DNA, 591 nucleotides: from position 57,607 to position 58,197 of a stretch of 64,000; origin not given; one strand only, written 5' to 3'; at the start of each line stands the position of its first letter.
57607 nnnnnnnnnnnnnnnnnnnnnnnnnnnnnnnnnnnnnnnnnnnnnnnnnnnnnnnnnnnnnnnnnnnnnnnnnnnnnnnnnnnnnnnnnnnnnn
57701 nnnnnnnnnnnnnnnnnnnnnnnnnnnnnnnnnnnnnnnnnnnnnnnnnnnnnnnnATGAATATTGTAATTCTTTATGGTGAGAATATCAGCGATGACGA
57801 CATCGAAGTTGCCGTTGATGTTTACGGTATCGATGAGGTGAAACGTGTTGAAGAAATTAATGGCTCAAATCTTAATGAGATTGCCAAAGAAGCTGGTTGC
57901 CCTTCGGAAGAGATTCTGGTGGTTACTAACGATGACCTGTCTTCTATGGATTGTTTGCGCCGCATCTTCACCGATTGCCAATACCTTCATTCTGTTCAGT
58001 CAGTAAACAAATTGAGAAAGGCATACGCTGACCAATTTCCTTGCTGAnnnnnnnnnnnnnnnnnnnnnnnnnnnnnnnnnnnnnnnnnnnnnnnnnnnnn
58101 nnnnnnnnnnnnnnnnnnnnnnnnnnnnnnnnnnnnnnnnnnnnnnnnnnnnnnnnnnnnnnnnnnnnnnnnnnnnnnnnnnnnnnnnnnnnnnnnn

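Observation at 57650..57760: Unannotated 36-aa single-TM peptide with ATGA coupling to the next gene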

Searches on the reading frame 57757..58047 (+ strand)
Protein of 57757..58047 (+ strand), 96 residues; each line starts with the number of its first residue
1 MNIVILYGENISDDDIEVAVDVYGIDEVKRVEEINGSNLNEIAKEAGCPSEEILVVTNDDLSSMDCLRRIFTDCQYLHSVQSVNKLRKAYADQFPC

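Call 11: search_dna_similar(query=window:57757-58047:+, collection=phages, mode=protein, max_evalue=0.001, max_rows=60, rows=spread)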
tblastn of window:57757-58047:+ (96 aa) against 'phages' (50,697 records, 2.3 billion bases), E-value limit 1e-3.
Records with a match: 31; places in all: 31; records where one place covers at least 80% of the query: 31.
Best place of each record, by identity: >=99% 14; 95-99% 2; 90-95% 12; <60% 3.
By first word of the organism name: Escherichia 26; Pantoea 3; Wifcevirus 1; Shigella 1.
By host as written in the record: Escherichia coli 13; Escherichia coli O157:H7 5; - 3; Escherichia sp. 3; Panteoa sp. Environmental Isolate 2; Shigella flexneri DO71 1; Shigella flexneri 1; Escherichia coli SA02 1; and 2 more.
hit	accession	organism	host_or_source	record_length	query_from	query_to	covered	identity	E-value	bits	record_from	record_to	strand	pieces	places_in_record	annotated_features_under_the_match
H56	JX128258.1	Escherichia phage ECML-117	Escherichia coli O157:H7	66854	1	96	100%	100.0%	9e-58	195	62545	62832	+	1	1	hypothetical protein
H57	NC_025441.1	Escherichia phage ECML-117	Escherichia coli O157:H7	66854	1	96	100%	100.0%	9e-58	195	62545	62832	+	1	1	hypothetical protein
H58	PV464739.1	Escherichia phage RCIP0363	Escherichia coli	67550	1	96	100%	100.0%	9e-58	195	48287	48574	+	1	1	hypothetical protein (x2)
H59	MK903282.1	Escherichia phage Mansfield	Escherichia coli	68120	1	96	100%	100.0%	9e-58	195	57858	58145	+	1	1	DNA primase | hypothetical protein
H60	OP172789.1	Escherichia phage ECO71P1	Shigella flexneri DO71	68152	1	96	100%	100.0%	9e-58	195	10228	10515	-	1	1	hypothetical protein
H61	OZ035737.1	Wifcevirus WFH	-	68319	1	96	100%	100.0%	9e-58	195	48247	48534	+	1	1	record has no annotation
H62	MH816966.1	Escherichia phage FEC19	Escherichia coli O157:H7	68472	1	96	100%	100.0%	9e-58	195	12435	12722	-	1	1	hypothetical protein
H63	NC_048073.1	Escherichia phage FEC19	Escherichia coli O157:H7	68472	1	96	100%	100.0%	9e-58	195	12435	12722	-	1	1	hypothetical protein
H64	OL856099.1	Shigella phage CWP003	Shigella flexneri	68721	1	96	100%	100.0%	9e-58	195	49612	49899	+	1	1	none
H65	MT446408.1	Escherichia virus TH35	Escherichia coli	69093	1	96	100%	100.0%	9e-58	195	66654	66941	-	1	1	record has no annotation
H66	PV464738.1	Escherichia phage RCIP0319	Escherichia coli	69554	1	96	100%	100.0%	9e-58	195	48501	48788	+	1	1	hypothetical protein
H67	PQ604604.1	Escherichia phage ECP_WGS_SA1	Escherichia coli SA02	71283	1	96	100%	100.0%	9e-58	195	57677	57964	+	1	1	record has no annotation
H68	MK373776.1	Escherichia phage vB_EcoM_WFH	-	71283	1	96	100%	100.0%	9e-58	195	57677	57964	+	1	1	hypothetical protein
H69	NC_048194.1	Escherichia phage vB_EcoM_WFH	-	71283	1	96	100%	100.0%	9e-58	195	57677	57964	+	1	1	hypothetical protein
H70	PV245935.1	Escherichia phage kaset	Escherichia coli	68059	1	96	100%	95.8%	8e-56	190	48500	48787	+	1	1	hypothetical protein (x3)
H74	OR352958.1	Escherichia phage AV128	Escherichia coli ESBL120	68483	1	96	100%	93.8%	1e-53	184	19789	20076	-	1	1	hypothetical protein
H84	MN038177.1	Pantoea phage Kyle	Panteoa sp. Environmental Isolate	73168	1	95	99%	48.5%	3e-19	86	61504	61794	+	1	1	88: hypothetical protein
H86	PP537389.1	Pantoea phage PA1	Pantoea ananatis ZJU1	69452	1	95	99%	42.3%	4e-17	80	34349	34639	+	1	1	record has no annotation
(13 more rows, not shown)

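Call 12: get_annotated_region(hit=H84, flank=2500)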
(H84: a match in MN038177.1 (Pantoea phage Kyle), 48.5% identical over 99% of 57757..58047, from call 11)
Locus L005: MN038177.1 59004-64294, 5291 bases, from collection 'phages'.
description: Pantoea phage Kyle, complete genome.
organism: Pantoea phage Kyle (NCBI taxid 2589665)
taxonomy: Viruses; Duplodnaviria; Heunggongvirae; Uroviricota; Caudoviricetes; Kylevirus; Kylevirus kyle
host: Panteoa sp. Environmental Isolate; source: water; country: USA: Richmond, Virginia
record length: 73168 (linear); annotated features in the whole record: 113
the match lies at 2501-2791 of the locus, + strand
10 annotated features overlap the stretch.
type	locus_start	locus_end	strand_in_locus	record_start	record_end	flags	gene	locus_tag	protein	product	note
CDS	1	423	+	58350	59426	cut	81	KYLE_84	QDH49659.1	DNA primase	-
CDS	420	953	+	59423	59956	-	82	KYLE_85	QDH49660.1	hypothetical protein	-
CDS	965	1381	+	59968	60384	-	83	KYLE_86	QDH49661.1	zinc binding domain protein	DnaJ zinc binding domain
CDS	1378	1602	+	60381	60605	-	84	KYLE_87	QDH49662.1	hypothetical protein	-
CDS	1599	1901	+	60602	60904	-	85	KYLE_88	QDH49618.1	hypothetical protein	-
CDS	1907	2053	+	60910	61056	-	90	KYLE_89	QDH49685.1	hypothetical protein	-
CDS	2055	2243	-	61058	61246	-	86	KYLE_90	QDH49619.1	hypothetical protein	-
CDS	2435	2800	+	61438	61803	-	88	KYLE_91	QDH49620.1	hypothetical protein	-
CDS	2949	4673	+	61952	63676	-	89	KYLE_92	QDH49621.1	helicase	-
CDS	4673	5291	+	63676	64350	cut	90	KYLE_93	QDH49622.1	hypothetical protein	-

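Call 13: get_annotated_region(hit=H86, flank=2500)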
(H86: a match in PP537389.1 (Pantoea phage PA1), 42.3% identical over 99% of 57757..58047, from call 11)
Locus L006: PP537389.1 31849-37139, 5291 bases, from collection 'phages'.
description: UNVERIFIED_ORG: Pantoea phage PA1, complete genome.
organism: Pantoea phage PA1 (NCBI taxid 3135708)
taxonomy: Viruses; Duplodnaviria; Heunggongvirae; Uroviricota; Caudoviricetes; Kylevirus
host: Pantoea ananatis ZJU1; source: rice leaf; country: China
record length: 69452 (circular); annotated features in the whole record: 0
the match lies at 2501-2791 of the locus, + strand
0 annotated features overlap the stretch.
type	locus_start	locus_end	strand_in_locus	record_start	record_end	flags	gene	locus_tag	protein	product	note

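Call 14: get_annotated_region(hit=H74, flank=1500)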
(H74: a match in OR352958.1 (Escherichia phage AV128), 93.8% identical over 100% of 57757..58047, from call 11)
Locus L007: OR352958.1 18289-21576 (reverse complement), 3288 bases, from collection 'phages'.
description: Escherichia phage AV128, complete genome.
organism: Escherichia phage AV128 (NCBI taxid 3077273)
taxonomy: Viruses; Duplodnaviria; Heunggongvirae; Uroviricota; Caudoviricetes; Wifcevirus
host: Escherichia coli ESBL120; source: wastewater; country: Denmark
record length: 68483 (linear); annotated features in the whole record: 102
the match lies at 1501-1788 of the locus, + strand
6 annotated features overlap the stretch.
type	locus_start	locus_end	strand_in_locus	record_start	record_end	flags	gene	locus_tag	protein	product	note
CDS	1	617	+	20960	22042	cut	-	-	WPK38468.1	hypothetical protein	-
CDS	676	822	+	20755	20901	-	-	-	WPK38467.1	hypothetical protein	-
CDS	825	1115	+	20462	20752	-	-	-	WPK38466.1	hypothetical protein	-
CDS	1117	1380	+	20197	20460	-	-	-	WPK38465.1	hypothetical protein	-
CDS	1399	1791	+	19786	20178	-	-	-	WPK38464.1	hypothetical protein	-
CDS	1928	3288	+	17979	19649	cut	-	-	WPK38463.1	DNA primase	-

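Call 23: search_protein_families(library=pfam, proteins=[window:57757-58047:+, L006:2283-2504:+], max_evalue=0.1)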
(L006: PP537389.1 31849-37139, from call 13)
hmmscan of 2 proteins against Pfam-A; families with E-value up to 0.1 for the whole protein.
window:57757-58047:+ (96 aa): 0 families

L006:2283-2504:+ (73 aa): 1 family
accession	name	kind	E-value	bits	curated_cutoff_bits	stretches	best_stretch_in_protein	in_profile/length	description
PF20154.4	LNT_N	-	0.0066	17.1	27.1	1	16-67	14-62/159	Apolipoprotein N-acyltransferase N-terminal domain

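Call 24: search_protein_families(library=phrogs, proteins=[window:57757-58047:+, L006:2283-2504:+], max_evalue=0.1)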
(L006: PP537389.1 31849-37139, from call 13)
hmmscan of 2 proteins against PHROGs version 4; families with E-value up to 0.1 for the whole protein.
window:57757-58047:+ (96 aa): 0 families

L006:2283-2504:+ (73 aa): 0 families

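Call 26: find_related_loci(query=A2, collection=viral_contigs, flank=2500)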
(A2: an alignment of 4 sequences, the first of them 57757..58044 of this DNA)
Query A2 (96 aa) in viral_contigs; peptide patterns used: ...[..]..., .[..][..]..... (x = any residue, [..] = any of these).
147 stretches matched a pattern; 5 encode a relative of the query (tblastn E <= 1e-3); 5 distinct loci.
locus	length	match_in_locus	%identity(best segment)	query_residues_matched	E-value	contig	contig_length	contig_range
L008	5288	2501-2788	100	1-96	1e-62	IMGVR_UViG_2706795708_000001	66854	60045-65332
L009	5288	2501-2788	100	1-96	1e-62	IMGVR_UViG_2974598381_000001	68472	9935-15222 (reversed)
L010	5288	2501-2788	94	1-96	2e-58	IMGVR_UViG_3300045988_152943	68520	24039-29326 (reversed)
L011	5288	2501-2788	94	1-96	2e-58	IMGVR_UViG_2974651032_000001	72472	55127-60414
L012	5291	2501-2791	48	1-95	4e-24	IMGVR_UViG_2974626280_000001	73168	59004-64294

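Call 27: find_homologous_proteins(query=window:57757-58044:+, max_evalue=0.001)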
Query window:57757-58044:+ (96 aa): 3 proteins with E <= 0.001 among 5 candidates.
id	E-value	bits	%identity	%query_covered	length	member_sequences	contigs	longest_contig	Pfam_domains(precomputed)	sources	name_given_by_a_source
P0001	6.6e-56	204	99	100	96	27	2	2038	-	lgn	-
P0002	1.3e-52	193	95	100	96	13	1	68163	-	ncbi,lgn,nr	ncbi:hypothetical protein BO117_RS13835 [Escherichia coli]|nr:hypothetical protein [Escherichia coli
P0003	2.4e-52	192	95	100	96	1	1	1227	-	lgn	-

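Call 55: search_protein_representatives(protein=window:57757-58044:+)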
Query: 96 residues. Proteins with E-value up to 0.001 (for the whole library): 6; up to 1e-10: 3; up to 1e-30: 1. The best 6 are listed.
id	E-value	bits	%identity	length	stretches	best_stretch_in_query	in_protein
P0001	2.1e-56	203.8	99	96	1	1-96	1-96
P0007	4.0e-16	75.0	44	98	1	1-95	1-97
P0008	1.3e-15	73.3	47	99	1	1-95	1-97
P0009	2.8e-04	37.1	30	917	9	36-83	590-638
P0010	3.9e-04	36.6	27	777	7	25-87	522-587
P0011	4.5e-04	36.4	26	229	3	23-87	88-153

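Call 56: find_encoding_contigs(protein=P0007, flank=3000, max_places=6)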
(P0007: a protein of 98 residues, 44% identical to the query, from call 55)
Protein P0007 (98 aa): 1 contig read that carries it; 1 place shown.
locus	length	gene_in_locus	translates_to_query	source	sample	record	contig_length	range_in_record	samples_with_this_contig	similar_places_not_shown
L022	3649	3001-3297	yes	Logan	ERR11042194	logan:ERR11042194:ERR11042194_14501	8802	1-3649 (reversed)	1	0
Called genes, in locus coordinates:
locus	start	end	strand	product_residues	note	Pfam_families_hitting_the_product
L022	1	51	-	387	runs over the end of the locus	PF05970:PIF1 (weak), PF13604:AAA_30, PF13245:AAA_19, PF01443:Viral_helicase1 (faint), PF13538:UvrD_C_2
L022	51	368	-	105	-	-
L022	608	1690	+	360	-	PF16793:RepB_primase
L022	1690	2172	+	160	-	-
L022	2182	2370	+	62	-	-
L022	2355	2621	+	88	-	-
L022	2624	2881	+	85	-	-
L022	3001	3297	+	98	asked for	-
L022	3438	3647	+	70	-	?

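Call 57: search_protein_families(library=pfam, proteins=[P0009, P0010, P0011, P0007, P0008], max_evalue=0.01)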
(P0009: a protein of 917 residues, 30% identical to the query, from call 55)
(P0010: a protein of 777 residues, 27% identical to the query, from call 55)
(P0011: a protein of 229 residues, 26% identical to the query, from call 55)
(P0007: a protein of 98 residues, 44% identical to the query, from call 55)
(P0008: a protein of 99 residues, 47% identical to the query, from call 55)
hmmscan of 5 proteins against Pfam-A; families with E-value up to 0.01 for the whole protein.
P0009 (917 aa): 6 families
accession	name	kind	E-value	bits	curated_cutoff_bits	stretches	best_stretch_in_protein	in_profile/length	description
PF03382.20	DUF285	-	8.1e-153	500.4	25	7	412-527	2-112/120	Mycoplasma protein of unknown function, DUF285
PF20200.4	DUF6562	-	2.3e-12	47.5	25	1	96-310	73-298/304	Family of unknown function (DUF6562)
PF23952.1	LRR_EndoS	-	2.1e-08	34.8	27.9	0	496-561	52-115/116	Endo-beta-N-acetylglucosaminidase EndoS LRR domain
PF13855.12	LRR_8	-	8.7e-08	32.3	27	0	443-481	20-56/61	Leucine rich repeat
PF12799.13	LRR_4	-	0.0016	19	27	0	449-484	2-33/44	Leucine Rich repeats (2 copies)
PF10991.15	Enc34_ssDNA-bd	-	0.0038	17.4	26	0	487-539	85-135/176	Enterobacter phage Enc34, ssDNA-binding protein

P0010 (777 aa): 5 families
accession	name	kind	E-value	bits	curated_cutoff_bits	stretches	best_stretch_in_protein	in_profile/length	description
PF03382.20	DUF285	-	1.8e-115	379.9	25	6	282-391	7-110/120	Mycoplasma protein of unknown function, DUF285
PF12836.13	HHH_3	-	2.1e-05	24.9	27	0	304-323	36-55/65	Helix-hairpin-helix motif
PF24758.1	LRR_At5g56370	-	3.4e-05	24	27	0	308-412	33-133/227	FBD-associated F-box protein At5g56370, LRR repeats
PF18770.7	Arm_vescicular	-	0.001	19.3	33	0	430-451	5-26/61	Armadillo tether-repeat of vescicular transport factor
PF04481.18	DUF561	-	0.0086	15.7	21.6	0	307-336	8-37/243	Protein of unknown function (DUF561)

P0011 (229 aa): 3 families
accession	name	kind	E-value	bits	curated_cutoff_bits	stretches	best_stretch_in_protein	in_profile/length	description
PF03382.20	DUF285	-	5e-52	175.1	25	3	1-113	3-109/120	Mycoplasma protein of unknown function, DUF285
PF04481.18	DUF561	-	1.1e-06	28.5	21.6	0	134-161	6-33/243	Protein of unknown function (DUF561)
PF13855.12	LRR_8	-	5.6e-06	26.5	27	0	110-129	20-39/61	Leucine rich repeat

P0007 (98 aa): 0 families

P0008 (99 aa): 0 families
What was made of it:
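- Tried and rejected: Function of the partner: an exhaustive HMMER search found only Wifce/Kyle-like proteins plus spurious DUF285/LRR repeat matches (calls 55, 57).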

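Call 65: search_solved_structures(query=A2, max_evalue=10)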
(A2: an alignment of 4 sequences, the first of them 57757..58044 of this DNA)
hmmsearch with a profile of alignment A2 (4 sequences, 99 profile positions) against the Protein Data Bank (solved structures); distinct sequences matched with E-value up to 10: 1.
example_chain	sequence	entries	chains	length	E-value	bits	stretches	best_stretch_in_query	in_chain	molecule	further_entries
8fds_A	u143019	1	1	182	1.4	12.6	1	39-82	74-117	Caseinolytic peptidase B protein homolog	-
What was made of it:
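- No sequence relative has a solved structure (call 65).
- Tried and rejected: A PDB sequence search found nothing (call 65).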

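Call 71: predict_structure(alignment_id=A6)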
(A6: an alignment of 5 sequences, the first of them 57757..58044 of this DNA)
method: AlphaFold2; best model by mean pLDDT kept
length: 96 residues; sequences in the alignment: 5
mean_pLDDT: 76.9   pTM: 0.66
mean pLDDT of the five models: 76.9, 75.5, 72.5, 70.8, 68.0
residues with pLDDT >= 90: 0; 70-90: 80; 50-70: 16; < 50: 0
segments of 3 or more residues with pLDDT < 50: none
pLDDT, mean of each block of 10 residues (from residue 1): 72 83 84 78 82 80 71 67 80 70
secondary structure, 60 per line:
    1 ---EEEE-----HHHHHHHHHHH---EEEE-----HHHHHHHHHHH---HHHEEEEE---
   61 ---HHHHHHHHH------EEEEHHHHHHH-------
elements in order: E4-7 H13-23 E27-30 H36-46 E53-57 H64-72 E79-82 H83-89

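Call 74: fold_search(model_id=the predicted structure, library=pdb)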
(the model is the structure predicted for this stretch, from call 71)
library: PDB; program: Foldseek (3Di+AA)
matches with E <= 10: 1536; with E <= 0.001: 0
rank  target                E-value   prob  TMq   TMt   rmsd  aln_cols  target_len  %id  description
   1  6vga_MODEL_1_A        9.5e-03  0.99  0.57  0.53   5.6       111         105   14  De novo designed Rossmann fold protein ROS2_835 (released 2020-08-19)
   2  4hgr_E                1.2e-02  0.93  0.41  0.28   4.9        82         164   16  Crystal structure of E56A/K67A mutant of 2-keto-3-deoxy-D-glycero-D-galactonononate-9-phosphate phosphohydrolase from  (released 2013-08-21)
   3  3gdw_B                1.2e-02  0.75  0.38  0.30   7.1       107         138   10  Crystal structure of sigma-54 interaction domain protein from Enterococcus faecalis (released 2009-03-10)
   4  9omy_B                1.2e-02  0.57  0.33  0.14  10.9       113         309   10  Cryo-EM structure of an octameric RAD51-XRCC3-RAD51C (RAD51-X3C) complex (released 2026-04-01)
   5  5guh_A                1.3e-02  0.99  0.60  0.10   4.0       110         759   14  Crystal structure of silkworm PIWI-clade Argonaute Siwi bound to piRNA (released 2016-10-19)
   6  2kpo_MODEL_1_A        1.4e-02  0.93  0.48  0.44   5.5       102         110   18  Solution NMR structure of de novo designed rossmann 2x2 fold protein, Northeast Structural Genomics Consortium (released 2009-12-01)
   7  1fsp_MODEL_1_A        1.6e-02  0.69  0.41  0.35   8.3       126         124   15  NMR SOLUTION STRUCTURE OF BACILLUS SUBTILIS SPO0F PROTEIN, 20 STRUCTURES (released 1997-12-10)
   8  4hgr_F                1.9e-02  0.89  0.43  0.28   6.5       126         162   12  Crystal structure of E56A/K67A mutant of 2-keto-3-deoxy-D-glycero-D-galactonononate-9-phosphate phosphohydrolase from  (released 2013-08-21)
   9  5ufy                  2.6e-02  0.72  0.43  0.28   7.6       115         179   11  Structure of Streptococcus pneumoniae peptidoglycan O-acetyltransferase A (OatA) C-terminal catalytic domain (released 2017-10-25)
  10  5gaj_MODEL_1_A        2.8e-02  0.91  0.50  0.40   5.7       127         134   13  Solution NMR structure of De novo designed PLOOP2X3_50 fold protein, Northeast Structural Genomics Consortium  (released 2016-01-06)
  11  4hgr_B                3.0e-02  0.82  0.42  0.28   6.6       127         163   12  Crystal structure of E56A/K67A mutant of 2-keto-3-deoxy-D-glycero-D-galactonononate-9-phosphate phosphohydrolase from  (released 2013-08-21)
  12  2pr7_A                3.4e-02  0.82  0.47  0.35   6.9       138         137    9  Crystal structure of uncharacterized protein (NP_599989.1) from Corynebacterium glutamicum ATCC 13032 Kitasato at 1.44 (released 2007-05-15)
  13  2pke_A                3.4e-02  0.60  0.39  0.20   9.2       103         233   14  Crystal structure of haloacid delahogenase-like family hydrolase (NP_639141.1) from Xanthomonas campestris at 1.81 A r (released 2007-05-08)
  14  6vg7_MODEL_1_A        3.7e-02  0.96  0.56  0.53   5.8       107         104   11  De novo designed Rossmann fold protein ROS2_49223 (released 2020-08-19)
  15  4lda_E                3.7e-02  0.89  0.52  0.44   7.9       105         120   11  Crystal structure of a CheY-like protein (tadZ) from Pseudomonas aeruginosa PAO1 at 2.70 A resolution (released 2013-07-24)
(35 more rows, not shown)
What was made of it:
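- On phi29 p16.7-like replication organiser: Whether the separate partner supplies such a domain is unknown (calls 71, 74).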

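Call 78: find_related_loci(query=A6, collection=metagenome_contigs, flank=1500)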
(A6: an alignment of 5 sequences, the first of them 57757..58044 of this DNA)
Query A6 (96 aa) in metagenome_contigs; peptide patterns used: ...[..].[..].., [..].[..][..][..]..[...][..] (x = any residue, [..] = any of these).
600 stretches matched a pattern (row limit reached: there are more); 1 encode a relative of the query (tblastn E <= 1e-3); 1 distinct loci.
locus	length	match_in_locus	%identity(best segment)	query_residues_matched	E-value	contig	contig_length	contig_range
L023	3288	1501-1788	94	1-96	3e-59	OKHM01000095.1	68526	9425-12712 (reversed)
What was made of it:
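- Tried and rejected: viral_contigs and metagenome_contigs scans: only more Wifcevirus genomes and Kyle itself (calls 26, 78).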

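Call 91: search_protein_families(library=ncbifam, proteins=[window:57757-58047:+, L006:2283-2504:+], max_evalue=1)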
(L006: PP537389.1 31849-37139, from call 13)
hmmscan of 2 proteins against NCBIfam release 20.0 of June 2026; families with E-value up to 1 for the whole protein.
window:57757-58047:+ (96 aa): 4 families
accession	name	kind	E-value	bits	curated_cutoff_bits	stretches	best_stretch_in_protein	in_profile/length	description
NF053855.1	HisKinPhoRBctds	equivalog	0.0014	17.1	500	1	3-84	273-352/583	two-component system sensor histidine kinase PhoR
TIGR02645.1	ARCH_P_rylase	hypoth_equivalog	0.024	13.1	434.6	1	8-52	399-445/493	putative thymidine phosphorylase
NF003338.0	PRK04350.1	subfamily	0.038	12.3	434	1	29-70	425-471/502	thymidine phosphorylase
NF008159.0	PRK10911.1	equivalog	0.089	11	927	1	62-95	58-91/680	oligopeptidase A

L006:2283-2504:+ (73 aa): 1 family
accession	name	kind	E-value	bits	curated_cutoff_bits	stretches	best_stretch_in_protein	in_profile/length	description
NF002322.0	PRK01265.1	equivalog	0.11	12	275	1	3-67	4-65/325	zinc metalloprotease HtpX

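Call 92: search_protein_families(library=padloc, proteins=[window:57757-58047:+, L006:2283-2504:+], max_evalue=1)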
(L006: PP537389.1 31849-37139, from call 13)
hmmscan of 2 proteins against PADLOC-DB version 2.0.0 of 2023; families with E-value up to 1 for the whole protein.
window:57757-58047:+ (96 aa): 0 families

L006:2283-2504:+ (73 aa): 0 families
